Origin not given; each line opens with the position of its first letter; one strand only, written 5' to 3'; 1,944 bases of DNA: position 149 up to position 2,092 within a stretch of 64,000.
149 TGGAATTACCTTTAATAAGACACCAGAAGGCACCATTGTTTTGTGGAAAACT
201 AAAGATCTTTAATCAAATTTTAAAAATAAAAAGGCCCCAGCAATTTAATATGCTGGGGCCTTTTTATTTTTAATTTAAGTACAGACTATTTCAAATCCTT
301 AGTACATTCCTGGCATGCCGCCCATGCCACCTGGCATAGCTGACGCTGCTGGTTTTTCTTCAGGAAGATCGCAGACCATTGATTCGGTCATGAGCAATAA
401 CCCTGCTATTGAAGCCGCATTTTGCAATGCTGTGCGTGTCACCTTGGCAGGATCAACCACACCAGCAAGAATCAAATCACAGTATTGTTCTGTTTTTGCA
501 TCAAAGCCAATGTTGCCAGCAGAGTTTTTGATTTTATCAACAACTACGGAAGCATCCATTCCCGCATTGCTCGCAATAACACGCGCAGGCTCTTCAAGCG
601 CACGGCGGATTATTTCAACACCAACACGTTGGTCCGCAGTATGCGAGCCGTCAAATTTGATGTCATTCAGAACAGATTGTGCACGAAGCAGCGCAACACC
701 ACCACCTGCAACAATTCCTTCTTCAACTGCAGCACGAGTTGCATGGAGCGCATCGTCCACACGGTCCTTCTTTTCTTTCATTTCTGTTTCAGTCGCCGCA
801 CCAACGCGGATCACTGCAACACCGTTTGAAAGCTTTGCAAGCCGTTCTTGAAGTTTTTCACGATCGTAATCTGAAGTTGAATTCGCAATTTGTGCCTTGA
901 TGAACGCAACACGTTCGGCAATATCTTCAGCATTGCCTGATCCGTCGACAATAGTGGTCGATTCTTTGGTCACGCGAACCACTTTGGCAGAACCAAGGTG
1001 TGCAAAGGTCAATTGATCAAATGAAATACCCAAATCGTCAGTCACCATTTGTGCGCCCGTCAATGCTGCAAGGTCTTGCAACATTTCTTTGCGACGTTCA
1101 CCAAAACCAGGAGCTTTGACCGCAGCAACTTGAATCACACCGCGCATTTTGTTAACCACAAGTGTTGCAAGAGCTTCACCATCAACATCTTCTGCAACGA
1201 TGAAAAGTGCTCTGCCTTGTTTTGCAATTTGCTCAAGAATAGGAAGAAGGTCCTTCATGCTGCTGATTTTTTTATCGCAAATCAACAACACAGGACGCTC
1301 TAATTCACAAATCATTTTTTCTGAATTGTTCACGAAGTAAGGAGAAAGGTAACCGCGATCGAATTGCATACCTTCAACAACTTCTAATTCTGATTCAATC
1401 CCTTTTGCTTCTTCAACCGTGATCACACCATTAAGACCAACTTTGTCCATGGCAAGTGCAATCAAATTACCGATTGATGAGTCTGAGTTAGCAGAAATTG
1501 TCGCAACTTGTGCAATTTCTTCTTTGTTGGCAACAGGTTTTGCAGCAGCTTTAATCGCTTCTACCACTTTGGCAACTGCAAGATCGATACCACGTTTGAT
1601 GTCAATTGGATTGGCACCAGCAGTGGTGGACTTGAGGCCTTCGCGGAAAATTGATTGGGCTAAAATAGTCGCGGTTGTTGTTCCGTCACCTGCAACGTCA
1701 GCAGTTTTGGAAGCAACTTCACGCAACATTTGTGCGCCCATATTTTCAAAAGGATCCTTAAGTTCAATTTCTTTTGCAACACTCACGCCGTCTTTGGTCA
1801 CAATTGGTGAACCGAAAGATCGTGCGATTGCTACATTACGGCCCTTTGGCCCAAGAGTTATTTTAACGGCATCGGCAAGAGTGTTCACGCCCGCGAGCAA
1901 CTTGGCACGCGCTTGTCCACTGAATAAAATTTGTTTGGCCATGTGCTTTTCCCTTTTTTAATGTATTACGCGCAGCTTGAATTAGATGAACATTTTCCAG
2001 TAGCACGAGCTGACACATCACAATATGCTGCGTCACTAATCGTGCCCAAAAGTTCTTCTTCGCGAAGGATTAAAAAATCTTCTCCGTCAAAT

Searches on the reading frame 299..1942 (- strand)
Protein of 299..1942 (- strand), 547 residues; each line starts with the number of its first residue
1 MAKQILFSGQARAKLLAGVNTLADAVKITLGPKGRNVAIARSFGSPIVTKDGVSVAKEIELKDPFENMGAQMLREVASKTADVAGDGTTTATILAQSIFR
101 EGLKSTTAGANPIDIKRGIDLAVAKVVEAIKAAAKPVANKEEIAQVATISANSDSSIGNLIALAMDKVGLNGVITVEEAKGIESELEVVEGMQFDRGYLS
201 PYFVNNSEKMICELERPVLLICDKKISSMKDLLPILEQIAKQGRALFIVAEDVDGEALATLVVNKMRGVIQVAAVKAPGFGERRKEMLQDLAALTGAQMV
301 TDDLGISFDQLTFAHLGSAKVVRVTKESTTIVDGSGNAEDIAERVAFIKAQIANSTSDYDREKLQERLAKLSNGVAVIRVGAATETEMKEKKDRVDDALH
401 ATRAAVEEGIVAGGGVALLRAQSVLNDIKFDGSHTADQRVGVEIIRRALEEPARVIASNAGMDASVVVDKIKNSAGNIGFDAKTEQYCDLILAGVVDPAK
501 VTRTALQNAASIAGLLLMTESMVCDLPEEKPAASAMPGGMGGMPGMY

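Call 35: search_protein_families(library=pfam, proteins=[window:299-1942:-], max_evalue=0.00001)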
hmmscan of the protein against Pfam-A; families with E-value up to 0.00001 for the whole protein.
window:299-1942:- (547 aa): 1 family
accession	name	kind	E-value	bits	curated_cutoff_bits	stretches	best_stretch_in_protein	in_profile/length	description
PF00118.29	Cpn60_TCP1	-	2.1e-82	277.8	34.3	1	22-523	1-486/490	TCP-1/cpn60 chaperonin family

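Call 40: list_cluster_members(proteins=[window:299-1942:-, window:3068-4924:-, window:41246-43690:-, window:52834-53691:+, window:32491-34089:+, window:23366-24898:-, window:56440-57438:-, window:36508-37962:-, window:27824-29206:-, window:62181-63458:-])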
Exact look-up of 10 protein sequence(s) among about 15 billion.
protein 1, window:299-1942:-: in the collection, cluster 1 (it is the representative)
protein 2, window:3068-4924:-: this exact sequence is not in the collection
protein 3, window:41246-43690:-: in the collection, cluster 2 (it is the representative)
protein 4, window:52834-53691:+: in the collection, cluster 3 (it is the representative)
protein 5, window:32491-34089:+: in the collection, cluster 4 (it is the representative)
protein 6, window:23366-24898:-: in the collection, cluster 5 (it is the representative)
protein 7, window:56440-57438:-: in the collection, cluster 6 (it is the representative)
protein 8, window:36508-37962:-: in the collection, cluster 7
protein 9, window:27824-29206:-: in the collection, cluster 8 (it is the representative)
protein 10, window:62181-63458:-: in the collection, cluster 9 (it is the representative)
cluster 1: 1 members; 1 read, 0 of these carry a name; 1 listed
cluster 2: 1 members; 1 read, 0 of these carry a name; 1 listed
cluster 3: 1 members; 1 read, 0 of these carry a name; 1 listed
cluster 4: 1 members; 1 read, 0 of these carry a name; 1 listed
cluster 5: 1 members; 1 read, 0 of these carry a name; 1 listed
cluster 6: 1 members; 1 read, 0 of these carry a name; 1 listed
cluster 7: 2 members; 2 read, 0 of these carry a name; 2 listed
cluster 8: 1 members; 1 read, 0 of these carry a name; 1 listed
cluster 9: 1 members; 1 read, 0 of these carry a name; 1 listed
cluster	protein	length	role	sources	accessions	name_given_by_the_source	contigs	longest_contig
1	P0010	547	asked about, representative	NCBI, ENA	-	-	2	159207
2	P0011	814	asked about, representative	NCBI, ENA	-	-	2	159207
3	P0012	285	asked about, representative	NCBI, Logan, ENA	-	-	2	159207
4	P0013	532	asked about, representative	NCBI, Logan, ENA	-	-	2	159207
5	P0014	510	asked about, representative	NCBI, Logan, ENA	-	-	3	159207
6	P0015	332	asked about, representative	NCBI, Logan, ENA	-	-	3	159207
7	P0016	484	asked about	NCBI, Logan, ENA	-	-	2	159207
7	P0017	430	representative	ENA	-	-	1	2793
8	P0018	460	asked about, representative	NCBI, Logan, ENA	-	-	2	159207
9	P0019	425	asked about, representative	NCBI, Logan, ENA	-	-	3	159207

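Call 67: find_encoding_contigs(protein=P0010, flank=500, max_places=5)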
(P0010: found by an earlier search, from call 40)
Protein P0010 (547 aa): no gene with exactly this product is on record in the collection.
